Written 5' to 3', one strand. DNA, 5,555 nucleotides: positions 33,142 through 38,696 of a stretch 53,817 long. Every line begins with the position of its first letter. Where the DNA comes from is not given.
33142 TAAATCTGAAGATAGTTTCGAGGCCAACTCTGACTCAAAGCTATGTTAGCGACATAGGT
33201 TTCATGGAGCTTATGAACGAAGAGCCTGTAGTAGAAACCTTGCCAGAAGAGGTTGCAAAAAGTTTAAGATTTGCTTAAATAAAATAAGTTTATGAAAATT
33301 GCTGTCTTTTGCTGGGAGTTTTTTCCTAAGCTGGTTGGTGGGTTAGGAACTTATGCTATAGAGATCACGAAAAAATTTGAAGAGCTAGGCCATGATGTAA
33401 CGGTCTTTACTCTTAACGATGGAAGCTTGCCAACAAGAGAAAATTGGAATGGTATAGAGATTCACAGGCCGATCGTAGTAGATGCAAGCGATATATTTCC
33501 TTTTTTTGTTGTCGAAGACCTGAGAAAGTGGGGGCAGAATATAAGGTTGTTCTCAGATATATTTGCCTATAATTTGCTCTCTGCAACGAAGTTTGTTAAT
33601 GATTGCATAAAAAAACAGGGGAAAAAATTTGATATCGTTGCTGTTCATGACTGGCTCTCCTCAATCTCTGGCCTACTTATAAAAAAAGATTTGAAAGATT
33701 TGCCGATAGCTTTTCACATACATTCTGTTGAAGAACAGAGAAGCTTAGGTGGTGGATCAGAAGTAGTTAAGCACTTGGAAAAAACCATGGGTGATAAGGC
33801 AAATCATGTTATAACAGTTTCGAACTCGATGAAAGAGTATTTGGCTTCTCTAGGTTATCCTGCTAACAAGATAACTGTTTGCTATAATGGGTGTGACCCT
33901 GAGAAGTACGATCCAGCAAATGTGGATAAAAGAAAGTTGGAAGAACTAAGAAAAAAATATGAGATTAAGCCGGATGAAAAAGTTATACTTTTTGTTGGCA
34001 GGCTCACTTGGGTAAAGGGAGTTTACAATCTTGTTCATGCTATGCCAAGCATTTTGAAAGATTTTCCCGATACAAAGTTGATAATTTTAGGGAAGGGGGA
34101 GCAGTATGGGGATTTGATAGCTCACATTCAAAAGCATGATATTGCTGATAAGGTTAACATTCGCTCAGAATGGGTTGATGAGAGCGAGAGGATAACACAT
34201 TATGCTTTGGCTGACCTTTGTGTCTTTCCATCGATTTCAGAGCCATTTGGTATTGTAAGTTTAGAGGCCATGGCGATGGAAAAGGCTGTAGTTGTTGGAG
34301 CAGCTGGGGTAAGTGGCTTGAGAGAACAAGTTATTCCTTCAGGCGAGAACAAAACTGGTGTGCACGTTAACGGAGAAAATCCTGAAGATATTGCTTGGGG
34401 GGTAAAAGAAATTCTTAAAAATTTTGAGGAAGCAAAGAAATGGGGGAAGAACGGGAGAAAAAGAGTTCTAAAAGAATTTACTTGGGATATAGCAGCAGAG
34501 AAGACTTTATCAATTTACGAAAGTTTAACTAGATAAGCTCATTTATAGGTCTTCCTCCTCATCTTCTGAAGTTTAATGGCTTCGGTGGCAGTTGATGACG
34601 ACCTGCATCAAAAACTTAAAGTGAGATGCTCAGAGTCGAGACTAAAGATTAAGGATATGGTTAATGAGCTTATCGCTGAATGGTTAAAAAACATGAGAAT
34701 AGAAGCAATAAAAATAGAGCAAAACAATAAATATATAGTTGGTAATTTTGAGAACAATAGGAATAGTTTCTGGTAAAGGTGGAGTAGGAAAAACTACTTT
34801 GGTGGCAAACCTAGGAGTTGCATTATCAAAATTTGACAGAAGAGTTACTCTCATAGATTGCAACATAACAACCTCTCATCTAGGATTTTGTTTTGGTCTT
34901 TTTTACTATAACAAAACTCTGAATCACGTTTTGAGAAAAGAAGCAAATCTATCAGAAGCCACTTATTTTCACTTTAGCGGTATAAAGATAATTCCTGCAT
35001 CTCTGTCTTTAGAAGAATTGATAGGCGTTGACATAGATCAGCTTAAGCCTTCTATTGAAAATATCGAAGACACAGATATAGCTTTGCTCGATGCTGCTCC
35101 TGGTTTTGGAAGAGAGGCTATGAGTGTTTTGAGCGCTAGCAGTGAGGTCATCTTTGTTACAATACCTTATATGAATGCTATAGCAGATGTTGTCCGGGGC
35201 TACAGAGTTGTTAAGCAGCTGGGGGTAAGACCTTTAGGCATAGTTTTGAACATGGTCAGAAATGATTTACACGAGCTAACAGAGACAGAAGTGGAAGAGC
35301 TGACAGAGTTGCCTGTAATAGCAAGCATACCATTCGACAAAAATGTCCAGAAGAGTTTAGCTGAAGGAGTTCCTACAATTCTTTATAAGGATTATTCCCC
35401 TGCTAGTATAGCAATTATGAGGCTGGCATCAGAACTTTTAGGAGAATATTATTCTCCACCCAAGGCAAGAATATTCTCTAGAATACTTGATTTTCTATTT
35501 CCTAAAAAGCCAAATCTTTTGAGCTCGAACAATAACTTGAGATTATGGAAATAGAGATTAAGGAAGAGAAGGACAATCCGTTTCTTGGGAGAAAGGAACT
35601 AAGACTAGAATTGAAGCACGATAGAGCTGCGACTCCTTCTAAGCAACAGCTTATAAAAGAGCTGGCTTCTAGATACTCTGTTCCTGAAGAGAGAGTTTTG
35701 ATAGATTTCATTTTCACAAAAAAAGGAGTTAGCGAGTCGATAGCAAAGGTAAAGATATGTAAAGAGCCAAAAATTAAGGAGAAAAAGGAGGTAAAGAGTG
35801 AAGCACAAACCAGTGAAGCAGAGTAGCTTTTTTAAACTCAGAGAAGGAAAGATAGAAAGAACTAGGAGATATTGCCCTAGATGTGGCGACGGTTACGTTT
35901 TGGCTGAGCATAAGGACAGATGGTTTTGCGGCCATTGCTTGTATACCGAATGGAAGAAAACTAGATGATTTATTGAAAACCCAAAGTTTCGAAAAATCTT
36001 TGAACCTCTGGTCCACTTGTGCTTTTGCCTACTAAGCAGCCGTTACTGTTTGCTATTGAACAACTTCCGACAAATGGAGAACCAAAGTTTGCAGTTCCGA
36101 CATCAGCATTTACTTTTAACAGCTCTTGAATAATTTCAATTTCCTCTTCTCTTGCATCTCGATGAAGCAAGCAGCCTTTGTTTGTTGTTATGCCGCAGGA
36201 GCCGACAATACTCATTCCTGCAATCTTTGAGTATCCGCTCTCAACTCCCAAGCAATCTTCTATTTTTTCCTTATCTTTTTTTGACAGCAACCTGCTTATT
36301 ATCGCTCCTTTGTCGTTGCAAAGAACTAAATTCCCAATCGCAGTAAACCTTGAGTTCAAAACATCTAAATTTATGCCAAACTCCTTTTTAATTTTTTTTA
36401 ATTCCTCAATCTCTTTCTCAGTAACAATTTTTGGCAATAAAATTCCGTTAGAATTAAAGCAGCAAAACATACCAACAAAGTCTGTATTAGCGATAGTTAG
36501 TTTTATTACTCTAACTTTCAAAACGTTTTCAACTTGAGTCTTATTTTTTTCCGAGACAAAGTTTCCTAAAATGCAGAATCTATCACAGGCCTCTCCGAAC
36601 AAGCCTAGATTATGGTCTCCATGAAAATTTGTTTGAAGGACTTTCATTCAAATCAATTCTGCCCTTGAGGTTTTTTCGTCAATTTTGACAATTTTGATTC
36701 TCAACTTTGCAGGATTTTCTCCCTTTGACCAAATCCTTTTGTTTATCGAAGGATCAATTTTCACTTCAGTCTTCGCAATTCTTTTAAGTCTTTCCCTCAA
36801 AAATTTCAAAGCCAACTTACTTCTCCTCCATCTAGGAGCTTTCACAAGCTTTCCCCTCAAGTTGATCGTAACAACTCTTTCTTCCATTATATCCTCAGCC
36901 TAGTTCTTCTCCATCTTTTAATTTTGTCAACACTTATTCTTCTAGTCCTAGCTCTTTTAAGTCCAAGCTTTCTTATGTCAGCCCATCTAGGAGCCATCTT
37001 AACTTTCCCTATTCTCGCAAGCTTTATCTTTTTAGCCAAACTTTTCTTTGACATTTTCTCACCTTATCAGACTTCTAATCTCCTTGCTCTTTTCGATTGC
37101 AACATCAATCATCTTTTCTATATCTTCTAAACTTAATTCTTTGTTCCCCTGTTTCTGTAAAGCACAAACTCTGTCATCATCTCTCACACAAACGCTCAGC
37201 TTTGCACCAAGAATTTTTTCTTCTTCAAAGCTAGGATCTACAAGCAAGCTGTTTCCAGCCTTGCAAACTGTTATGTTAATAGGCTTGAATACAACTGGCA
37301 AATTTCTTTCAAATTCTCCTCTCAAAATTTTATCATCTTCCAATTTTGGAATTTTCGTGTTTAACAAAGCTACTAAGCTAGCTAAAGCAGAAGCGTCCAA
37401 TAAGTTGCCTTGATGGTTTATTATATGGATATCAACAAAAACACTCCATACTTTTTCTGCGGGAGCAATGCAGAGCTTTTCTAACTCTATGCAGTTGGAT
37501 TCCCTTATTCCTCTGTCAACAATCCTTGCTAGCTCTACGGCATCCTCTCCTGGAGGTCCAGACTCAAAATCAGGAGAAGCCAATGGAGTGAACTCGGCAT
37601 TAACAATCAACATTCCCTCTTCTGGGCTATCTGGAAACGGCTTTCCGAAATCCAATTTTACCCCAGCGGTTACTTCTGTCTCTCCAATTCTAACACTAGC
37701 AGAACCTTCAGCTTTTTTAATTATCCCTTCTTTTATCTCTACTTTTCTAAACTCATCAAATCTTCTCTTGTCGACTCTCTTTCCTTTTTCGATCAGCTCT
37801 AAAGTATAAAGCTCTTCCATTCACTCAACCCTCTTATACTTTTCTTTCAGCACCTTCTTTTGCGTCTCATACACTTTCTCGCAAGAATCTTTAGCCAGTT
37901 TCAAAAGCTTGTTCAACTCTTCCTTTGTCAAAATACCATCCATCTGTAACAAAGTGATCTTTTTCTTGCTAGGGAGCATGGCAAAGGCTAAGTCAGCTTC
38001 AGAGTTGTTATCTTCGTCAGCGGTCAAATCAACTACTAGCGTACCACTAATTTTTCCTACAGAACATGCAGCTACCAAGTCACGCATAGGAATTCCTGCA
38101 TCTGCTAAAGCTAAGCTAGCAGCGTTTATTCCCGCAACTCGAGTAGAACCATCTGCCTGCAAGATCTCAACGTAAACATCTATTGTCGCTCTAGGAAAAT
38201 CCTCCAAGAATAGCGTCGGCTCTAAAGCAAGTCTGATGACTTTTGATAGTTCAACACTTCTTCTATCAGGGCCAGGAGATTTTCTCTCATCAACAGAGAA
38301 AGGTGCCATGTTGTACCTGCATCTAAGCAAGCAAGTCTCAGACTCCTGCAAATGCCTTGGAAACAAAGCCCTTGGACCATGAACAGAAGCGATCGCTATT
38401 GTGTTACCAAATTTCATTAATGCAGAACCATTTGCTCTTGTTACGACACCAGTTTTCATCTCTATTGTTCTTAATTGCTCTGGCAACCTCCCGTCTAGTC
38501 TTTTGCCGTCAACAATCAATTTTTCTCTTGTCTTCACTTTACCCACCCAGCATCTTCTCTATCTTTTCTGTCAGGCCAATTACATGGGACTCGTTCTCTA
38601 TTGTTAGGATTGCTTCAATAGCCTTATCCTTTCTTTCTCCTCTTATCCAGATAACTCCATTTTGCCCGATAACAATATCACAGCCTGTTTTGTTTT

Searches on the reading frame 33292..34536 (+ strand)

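Call 46: search_protein_families(library=pfam, max_evalue=0.00001, proteins=[window:33292-34536:+])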
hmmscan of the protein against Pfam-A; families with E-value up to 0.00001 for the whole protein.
window:33292-34536:+ (414 aa): 7 families
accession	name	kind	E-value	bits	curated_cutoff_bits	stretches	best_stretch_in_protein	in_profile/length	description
PF00534.26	Glycos_transf_1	-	1.6e-38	132.4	26.4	1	217-391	3-172/172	Glycosyl transferases group 1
PF13439.12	Glyco_transf_4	-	3e-27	96.2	28.5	1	15-205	1-170/170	Glycosyltransferase Family 4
PF13692.12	Glyco_trans_1_4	-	3.3e-26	92.7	27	1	229-377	1-142/142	Glycosyl transferases group 1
PF13579.12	Glyco_trans_4_4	-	5.5e-18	66.2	29.7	1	16-200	1-158/158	Glycosyl transferase 4-like domain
PF20706.3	GT4-conflict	-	2.8e-13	50.1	26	1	157-404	134-384/385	Family 4 Glycosyltransferase in conflict systems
PF08323.17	Glyco_transf_5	-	3.7e-13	50.2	22.7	1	2-180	1-220/239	Starch synthase catalytic domain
PF00982.27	Glyco_transf_20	-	1.8e-06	27.4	32.5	0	213-261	261-307/473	Glycosyltransferase family 20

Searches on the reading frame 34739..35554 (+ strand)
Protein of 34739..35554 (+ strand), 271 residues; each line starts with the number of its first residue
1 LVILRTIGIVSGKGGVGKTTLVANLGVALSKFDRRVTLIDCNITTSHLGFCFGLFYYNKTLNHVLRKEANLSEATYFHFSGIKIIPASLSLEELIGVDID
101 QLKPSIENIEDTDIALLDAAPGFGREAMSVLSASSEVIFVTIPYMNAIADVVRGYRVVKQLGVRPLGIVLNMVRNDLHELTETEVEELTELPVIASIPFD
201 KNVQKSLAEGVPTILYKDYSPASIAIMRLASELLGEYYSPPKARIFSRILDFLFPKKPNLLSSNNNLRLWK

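Call 47: search_protein_families(library=pfam, max_evalue=0.00001, proteins=[window:34739-35554:+])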
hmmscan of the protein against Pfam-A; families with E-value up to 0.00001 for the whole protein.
window:34739-35554:+ (271 aa): 7 families
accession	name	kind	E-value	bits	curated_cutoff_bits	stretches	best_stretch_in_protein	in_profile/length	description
PF10609.15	ParA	-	1.9e-22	80.3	27.1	1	5-233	4-245/246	NUBPL iron-transfer P-loop NTPase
PF01656.29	CbiA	-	8.2e-22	77.9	25.4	1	7-212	1-124/125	CobQ/CobB/MinD/ParA nucleotide binding domain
PF13614.12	AAA_31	-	3.6e-15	56.8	27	1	5-148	2-154/177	AAA domain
PF00142.24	Fer4_NifH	-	6.4e-09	36.1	25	0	10-68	5-62/271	4Fe-4S iron sulfur cluster binding proteins, NifH/frxC family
PF13500.12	AAA_26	-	6.1e-08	33.2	27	1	135-204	129-195/198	AAA domain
PF06564.18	CBP_BcsQ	-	2e-06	27.9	21.3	1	11-231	8-231/234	Cellulose biosynthesis protein BcsQ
PF02374.21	ArsA_ATPase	-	8.9e-06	25.6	24.3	0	9-39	5-35/305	Anion-transporting ATPase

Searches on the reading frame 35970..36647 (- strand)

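Call 47: search_protein_families(library=pfam, max_evalue=0.00001, proteins=[window:35970-36647:-])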
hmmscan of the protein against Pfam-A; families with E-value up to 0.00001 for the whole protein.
window:35970-36647:- (225 aa): 1 family
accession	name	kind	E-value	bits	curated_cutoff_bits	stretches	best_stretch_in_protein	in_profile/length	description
PF01912.23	eIF-6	-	5.4e-63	212.4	25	1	6-203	2-196/197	eIF-6 family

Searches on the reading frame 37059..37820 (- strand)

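Call 47: search_protein_families(library=pfam, max_evalue=0.00001, proteins=[window:37059-37820:-])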
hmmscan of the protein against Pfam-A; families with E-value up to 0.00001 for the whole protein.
window:37059-37820:- (253 aa): 2 families
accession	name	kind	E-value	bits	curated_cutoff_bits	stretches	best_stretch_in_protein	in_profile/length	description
PF01138.27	RNase_PH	-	4.6e-33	114.8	25.5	1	23-158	1-130/130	3' exoribonuclease family, domain 1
PF03725.20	RNase_PH_C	-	1.2e-13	51.2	20.8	1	180-243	3-66/67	3' exoribonuclease family, domain 2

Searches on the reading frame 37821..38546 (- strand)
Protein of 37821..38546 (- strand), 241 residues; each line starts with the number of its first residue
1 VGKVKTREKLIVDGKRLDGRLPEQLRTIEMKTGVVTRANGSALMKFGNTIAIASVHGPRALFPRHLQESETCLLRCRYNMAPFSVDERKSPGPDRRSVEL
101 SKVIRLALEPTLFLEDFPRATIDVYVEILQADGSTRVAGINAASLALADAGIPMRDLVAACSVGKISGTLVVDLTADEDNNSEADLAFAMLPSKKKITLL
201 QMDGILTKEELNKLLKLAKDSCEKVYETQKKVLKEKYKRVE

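Call 47: search_protein_families(library=pfam, max_evalue=0.00001, proteins=[window:37821-38546:-])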
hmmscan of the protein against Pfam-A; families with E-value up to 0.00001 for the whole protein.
window:37821-38546:- (241 aa): 2 families
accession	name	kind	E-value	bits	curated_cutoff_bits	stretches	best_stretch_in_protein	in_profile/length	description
PF01138.27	RNase_PH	-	3.6e-36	124.9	25.5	1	24-153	1-130/130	3' exoribonuclease family, domain 1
PF03725.20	RNase_PH_C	-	4.6e-19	68.6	20.8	1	156-220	1-66/67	3' exoribonuclease family, domain 2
